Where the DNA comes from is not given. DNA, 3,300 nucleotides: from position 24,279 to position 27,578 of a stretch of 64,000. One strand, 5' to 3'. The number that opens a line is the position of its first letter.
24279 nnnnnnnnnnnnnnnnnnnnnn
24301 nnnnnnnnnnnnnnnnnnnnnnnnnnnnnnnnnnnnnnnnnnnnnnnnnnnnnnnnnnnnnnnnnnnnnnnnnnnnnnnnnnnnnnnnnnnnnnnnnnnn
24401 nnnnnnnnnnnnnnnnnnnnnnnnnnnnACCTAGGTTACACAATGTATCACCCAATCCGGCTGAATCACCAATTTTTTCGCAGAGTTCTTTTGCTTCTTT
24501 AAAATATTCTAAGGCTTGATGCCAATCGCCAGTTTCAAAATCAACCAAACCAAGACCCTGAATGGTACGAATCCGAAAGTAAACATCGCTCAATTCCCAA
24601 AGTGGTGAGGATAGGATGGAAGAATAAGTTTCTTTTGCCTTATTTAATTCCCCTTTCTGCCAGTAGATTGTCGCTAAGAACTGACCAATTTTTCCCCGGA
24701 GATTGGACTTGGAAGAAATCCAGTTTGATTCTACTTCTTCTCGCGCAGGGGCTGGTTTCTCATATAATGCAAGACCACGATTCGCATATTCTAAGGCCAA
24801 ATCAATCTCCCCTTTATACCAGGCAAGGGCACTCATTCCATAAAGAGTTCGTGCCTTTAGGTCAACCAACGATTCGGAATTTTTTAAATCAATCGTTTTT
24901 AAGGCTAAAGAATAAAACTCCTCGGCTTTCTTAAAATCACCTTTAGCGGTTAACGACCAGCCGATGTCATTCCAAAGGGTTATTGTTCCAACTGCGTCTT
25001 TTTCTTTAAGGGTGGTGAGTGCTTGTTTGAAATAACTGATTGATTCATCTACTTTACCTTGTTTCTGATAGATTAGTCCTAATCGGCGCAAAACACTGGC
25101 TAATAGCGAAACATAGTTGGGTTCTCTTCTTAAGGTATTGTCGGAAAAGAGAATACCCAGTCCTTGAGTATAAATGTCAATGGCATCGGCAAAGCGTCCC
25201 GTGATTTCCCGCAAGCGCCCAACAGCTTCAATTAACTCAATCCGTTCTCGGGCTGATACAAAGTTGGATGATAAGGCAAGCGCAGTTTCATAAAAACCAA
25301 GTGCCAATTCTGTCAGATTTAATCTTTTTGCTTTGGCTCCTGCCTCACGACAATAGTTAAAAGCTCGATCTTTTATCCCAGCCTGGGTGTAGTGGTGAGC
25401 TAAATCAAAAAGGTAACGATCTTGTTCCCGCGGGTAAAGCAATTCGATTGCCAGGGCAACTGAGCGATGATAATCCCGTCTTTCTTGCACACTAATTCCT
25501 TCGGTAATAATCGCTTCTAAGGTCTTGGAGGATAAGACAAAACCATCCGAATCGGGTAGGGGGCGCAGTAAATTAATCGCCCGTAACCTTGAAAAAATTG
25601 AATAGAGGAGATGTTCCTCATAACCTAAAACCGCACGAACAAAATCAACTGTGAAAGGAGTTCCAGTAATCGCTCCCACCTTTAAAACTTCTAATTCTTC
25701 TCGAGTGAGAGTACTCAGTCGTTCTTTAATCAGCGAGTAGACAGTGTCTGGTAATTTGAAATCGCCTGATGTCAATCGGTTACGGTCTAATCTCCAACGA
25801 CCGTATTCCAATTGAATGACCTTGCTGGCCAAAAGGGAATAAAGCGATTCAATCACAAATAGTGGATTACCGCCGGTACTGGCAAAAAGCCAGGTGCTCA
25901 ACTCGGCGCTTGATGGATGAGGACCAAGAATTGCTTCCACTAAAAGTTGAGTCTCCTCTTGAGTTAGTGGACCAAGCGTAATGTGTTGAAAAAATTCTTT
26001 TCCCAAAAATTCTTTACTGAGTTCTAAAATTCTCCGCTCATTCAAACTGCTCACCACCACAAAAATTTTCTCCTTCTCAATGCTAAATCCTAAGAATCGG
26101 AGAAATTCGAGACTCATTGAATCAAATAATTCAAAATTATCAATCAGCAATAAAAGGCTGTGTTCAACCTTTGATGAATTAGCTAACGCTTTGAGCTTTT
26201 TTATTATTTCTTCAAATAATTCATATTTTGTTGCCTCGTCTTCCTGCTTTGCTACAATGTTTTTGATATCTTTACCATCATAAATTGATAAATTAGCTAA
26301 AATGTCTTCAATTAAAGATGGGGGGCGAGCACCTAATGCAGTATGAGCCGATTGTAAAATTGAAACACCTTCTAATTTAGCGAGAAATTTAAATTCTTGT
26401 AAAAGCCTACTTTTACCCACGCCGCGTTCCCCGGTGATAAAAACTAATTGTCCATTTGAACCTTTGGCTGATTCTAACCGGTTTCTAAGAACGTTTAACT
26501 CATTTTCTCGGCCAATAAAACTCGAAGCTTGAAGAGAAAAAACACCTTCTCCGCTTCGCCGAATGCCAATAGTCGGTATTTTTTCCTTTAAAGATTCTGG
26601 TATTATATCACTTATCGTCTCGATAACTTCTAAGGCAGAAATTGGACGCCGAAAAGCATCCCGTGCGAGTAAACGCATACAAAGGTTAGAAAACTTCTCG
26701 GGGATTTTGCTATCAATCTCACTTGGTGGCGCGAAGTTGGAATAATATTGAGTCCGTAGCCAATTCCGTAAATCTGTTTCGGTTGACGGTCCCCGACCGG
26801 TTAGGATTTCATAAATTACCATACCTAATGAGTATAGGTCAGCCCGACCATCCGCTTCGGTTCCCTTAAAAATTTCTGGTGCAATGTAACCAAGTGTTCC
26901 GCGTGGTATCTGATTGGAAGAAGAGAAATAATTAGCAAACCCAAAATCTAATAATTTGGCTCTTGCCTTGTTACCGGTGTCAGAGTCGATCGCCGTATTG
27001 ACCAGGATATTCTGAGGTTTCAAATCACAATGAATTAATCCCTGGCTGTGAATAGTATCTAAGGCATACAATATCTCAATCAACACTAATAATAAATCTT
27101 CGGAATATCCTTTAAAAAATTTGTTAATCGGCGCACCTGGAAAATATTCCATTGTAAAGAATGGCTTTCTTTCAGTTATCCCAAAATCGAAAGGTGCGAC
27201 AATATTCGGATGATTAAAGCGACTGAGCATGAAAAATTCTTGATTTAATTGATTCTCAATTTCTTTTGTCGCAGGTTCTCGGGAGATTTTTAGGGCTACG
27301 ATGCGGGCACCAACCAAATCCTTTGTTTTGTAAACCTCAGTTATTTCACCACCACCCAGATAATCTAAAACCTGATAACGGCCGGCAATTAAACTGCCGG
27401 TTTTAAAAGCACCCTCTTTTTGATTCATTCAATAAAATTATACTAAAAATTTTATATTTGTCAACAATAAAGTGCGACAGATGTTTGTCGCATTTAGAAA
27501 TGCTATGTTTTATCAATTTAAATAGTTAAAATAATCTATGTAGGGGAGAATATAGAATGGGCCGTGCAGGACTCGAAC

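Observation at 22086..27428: Single 1780-aa polypeptide joining a Ser/Thr kinase, STAND ATPase, TPR array, GAF domain and a complete sigma-54 activator with HTH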

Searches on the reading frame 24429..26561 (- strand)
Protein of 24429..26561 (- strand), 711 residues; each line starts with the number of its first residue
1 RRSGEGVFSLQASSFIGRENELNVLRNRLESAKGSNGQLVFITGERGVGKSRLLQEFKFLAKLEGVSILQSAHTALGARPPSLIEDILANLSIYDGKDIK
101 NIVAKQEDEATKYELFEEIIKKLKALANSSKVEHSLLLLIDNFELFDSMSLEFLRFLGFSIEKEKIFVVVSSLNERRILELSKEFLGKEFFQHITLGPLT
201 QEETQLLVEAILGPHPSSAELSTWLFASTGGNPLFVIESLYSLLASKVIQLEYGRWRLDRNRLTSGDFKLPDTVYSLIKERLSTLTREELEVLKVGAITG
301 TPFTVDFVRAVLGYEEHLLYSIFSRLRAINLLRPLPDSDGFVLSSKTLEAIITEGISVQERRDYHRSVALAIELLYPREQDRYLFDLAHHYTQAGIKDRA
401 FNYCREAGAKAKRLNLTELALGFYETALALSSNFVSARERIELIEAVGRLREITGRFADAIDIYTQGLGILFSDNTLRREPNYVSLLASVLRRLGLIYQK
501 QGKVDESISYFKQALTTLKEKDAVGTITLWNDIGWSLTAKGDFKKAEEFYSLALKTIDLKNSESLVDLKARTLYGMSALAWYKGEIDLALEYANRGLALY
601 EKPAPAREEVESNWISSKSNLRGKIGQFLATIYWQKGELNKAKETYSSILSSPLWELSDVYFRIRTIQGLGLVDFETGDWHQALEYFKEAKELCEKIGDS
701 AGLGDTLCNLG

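Call 90: predict_structure(alignment_id=A5)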
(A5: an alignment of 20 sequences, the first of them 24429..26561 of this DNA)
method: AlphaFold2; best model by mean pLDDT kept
length: 711 residues; sequences in the alignment: 20
mean_pLDDT: 87.3   pTM: 0.82
mean pLDDT of the five models: 87.3, 85.0, 84.9, 84.2, 83.7
residues with pLDDT >= 90: 430; 70-90: 217; 50-70: 41; < 50: 23
segments of 3 or more residues with pLDDT < 50: 1-7, 104-107, 608-616
pLDDT, mean of each block of 10 residues (from residue 1): 38 74 95 92 93 93 92 75 87 64 50 82 91 92 90 94 95 93 92 95 91 82 92 91 86 83 81 87 92 94 92 94 91 84 88 93 96 91 92 95 94 83 95 89 93 88 95 89 90 94 94 88 87 95 96 92 84 95 94 90 55 50 86 93 91 65 89 95 95 89 92 91
secondary structure, 60 per line:
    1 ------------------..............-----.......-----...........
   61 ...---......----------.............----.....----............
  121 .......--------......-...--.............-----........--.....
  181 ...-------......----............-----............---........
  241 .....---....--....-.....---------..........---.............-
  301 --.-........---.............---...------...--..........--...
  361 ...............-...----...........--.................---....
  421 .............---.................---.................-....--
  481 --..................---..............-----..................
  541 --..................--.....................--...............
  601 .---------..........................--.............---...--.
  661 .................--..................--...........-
elements in order (helices of 4 or more, strands of 3 or more residues): H19-32 E38-44 H50-63 E67-72 H83-95 H100-104 H109-127 E136-141 H148-160 E166-173 H176-183 E191-196 H201-212 H218-229 H233-245 E249-252 E255-258 H260-264 H274-283 H287-299 H305-312 H316-328 E332-334 E341-343 H346-355 H358-375 H384-394 H397-413 H417-433 H437-453 H457-473 H475-478 H483-500 H504-517 H523-540 H543-560 H563-583 H586-601 H611-636 H639-651 H660-677 H680-697 H700-710

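Call 104: fold_search(model_id=the predicted structure, library=pdb)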
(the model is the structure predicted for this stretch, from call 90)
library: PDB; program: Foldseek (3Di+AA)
matches with E <= 10: 1818; with E <= 0.001: 369
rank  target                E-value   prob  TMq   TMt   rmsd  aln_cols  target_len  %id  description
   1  6mfv_A                7.3e-15  1.00  0.36  0.40  13.4       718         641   16  Crystal structure of the Signal Transduction ATPase with Numerous Domains (STAND) protein with a tetratricopeptide rep (released 2019-02-20)
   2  5a7d_D                9.7e-10  1.00  0.33  0.59   6.8       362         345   16  Tetrameric assembly of LGN with Inscuteable (released 2016-08-03)
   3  5a7d_H                1.4e-09  1.00  0.34  0.61   6.5       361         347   16  Tetrameric assembly of LGN with Inscuteable (released 2016-08-03)
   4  5a7d_G                2.3e-09  1.00  0.33  0.59   7.0       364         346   16  Tetrameric assembly of LGN with Inscuteable (released 2016-08-03)
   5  8chy                  2.7e-09  1.00  0.25  0.54   8.5       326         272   22  Crystal structure of an 8-repeat consensus TPR superhelix with Zinc. (released 2024-02-21)
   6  5a7d_F                5.8e-09  1.00  0.34  0.61   6.5       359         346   17  Tetrameric assembly of LGN with Inscuteable (released 2016-08-03)
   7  9qhb                  5.8e-09  1.00  0.27  0.61   7.4       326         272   21  Crystal structure of 16-repeat CTPR protein with eliminated coordination sites (released 2025-10-22)
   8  3sf4_B                8.7e-09  1.00  0.34  0.62   6.5       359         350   18  Crystal structure of the complex between the conserved cell polarity proteins Inscuteable and LGN (released 2011-11-23)
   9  3sfz                  8.7e-09  1.00  0.39  0.26   7.0       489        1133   15  Crystal structure of full-length murine Apaf-1 (released 2011-08-24)
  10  5a7d_B                9.4e-09  1.00  0.34  0.59   6.5       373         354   17  Tetrameric assembly of LGN with Inscuteable (released 2016-08-03)
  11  6hc2_A                1.0e-08  1.00  0.35  0.61   6.2       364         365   16  Crystal structure of NuMA/LGN hetero-hexamers (released 2019-05-29)
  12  6hc2_E                1.4e-08  1.00  0.35  0.61   6.2       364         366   16  Crystal structure of NuMA/LGN hetero-hexamers (released 2019-05-29)
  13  3shf                  1.4e-08  1.00  0.40  0.26  10.5       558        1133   14  Crystal structure of the R265S mutant of full-length murine Apaf-1 (released 2011-08-24)
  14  6hc2_S                1.8e-08  1.00  0.34  0.61   6.4       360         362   16  Crystal structure of NuMA/LGN hetero-hexamers (released 2019-05-29)
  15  1z6t_B                1.8e-08  1.00  0.41  0.49   7.6       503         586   14  Structure of the apoptotic protease-activating factor 1 bound to ADP (released 2005-04-19)
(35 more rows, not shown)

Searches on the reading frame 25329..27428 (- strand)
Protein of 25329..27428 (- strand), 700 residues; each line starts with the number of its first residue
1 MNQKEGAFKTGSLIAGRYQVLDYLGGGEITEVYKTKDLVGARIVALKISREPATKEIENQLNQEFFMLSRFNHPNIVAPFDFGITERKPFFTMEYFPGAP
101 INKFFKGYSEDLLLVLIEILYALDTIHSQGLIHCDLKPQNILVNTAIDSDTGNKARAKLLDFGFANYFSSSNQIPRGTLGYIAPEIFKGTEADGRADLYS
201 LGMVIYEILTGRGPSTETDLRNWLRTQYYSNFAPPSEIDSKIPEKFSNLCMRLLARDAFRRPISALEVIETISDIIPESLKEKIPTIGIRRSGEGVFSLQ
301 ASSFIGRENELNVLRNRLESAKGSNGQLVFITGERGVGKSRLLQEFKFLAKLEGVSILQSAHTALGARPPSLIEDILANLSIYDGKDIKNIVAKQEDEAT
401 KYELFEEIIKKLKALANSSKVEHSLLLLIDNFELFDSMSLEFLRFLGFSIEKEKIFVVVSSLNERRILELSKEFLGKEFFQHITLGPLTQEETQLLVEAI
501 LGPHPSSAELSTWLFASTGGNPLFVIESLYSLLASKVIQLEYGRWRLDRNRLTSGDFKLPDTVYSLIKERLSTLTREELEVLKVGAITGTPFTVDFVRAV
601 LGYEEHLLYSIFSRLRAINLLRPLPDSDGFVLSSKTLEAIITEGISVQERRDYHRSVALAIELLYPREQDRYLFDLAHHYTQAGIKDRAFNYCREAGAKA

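Call 52: find_related_loci(query=A3, collection=genome_contigs, flank=10000)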
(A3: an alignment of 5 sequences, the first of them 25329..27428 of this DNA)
Query A3 (700 aa) in genome_contigs; peptide patterns used: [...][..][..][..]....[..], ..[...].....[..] (x = any residue, [..] = any of these).
261 stretches matched a pattern; 246 encode a relative of the query (tblastn E <= 1e-3); the best 80 are kept; 80 distinct loci.
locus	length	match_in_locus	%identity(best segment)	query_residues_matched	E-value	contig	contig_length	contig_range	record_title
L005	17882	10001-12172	60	1-700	0e+0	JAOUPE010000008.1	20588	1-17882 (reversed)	MAG: candidate division WOR-3 bacterium isolate 8_1_Oct_SF_Bin39 8_1_Oct_SF_Bin39_scaffold_1144_c1, whole genome shotgun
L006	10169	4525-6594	49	1-700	0e+0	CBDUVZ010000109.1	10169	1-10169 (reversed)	MAG TPA_asm: uncultured bacterium isolate SRR22302353_binner123_Refined_16 genome assembly, contig: ERZ25073599.3385, wh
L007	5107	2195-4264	50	1-700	0e+0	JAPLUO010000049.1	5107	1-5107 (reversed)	MAG: candidate division WOR-3 bacterium isolate LacPavin_0920_WC90_MAG_62_12 LacPavin_0920_WC90_scaffold_554062, whole g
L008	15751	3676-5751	51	6-700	0e+0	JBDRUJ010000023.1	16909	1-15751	MAG: candidate division WOR-3 bacterium isolate JZ-2_201705_bins_56 JZ-2_201705_bins_56_scaffold_23, whole genome shotgu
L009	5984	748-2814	49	1-700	0e+0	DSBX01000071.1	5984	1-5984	MAG TPA_asm: candidate division WOR-3 bacterium isolate SpSt-1182 Ga0129302_1008669, whole genome shotgun sequence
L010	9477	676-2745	50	1-700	0e+0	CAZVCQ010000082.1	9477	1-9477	MAG TPA_asm: uncultured bacterium isolate SRP178699_co1_229 genome assembly, contig: NODE_10067_length_9477_cov_5.468690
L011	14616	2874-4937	48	1-700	0e+0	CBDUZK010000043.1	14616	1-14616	MAG TPA_asm: uncultured bacterium isolate SRR22302361_concoct_155 genome assembly, contig: ERZ25748748.2049, whole genom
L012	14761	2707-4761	50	6-700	0e+0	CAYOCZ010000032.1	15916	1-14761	MAG TPA_asm: uncultured bacterium isolate binchicken_co332_72 genome assembly, contig: NODE_740_length_15916_cov_10.5698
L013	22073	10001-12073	48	1-700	0e+0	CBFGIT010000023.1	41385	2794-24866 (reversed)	MAG: candidate division WOR-3 bacterium isolate JZ-4_202302_bins_70.1 genome assembly, contig: NODE_23_length_41385_cov_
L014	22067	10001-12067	49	1-700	0e+0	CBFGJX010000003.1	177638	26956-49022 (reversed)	MAG: candidate division WOR-3 bacterium isolate SZTDM_202207_bins_46.1 genome assembly, contig: NODE_3_length_177638_cov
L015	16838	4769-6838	48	1-700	0e+0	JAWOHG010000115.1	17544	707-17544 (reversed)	MAG: bacterium isolate CWP4-2.bin.210 k191_483607, whole genome shotgun sequence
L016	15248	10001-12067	48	2-700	0e+0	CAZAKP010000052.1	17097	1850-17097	MAG TPA_asm: uncultured bacterium isolate SRP098346_co1_22 genome assembly, contig: NODE_3461_length_17097_cov_12.898134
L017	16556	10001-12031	47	13-700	0e+0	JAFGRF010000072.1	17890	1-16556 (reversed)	MAG: candidate division WOR-3 bacterium isolate Zod_Metabat.816 k87_1539260, whole genome shotgun sequence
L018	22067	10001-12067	50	1-700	0e+0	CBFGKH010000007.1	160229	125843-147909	MAG: candidate division WOR-3 bacterium isolate SZTDM_202207_bins_15.1 genome assembly, contig: NODE_7_length_160229_cov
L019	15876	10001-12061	46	5-700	0e+0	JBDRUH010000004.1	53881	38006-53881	MAG: candidate division WOR-3 bacterium isolate JZ-2_201705_bins_136 JZ-2_201705_bins_136_scaffold_4, whole genome shotg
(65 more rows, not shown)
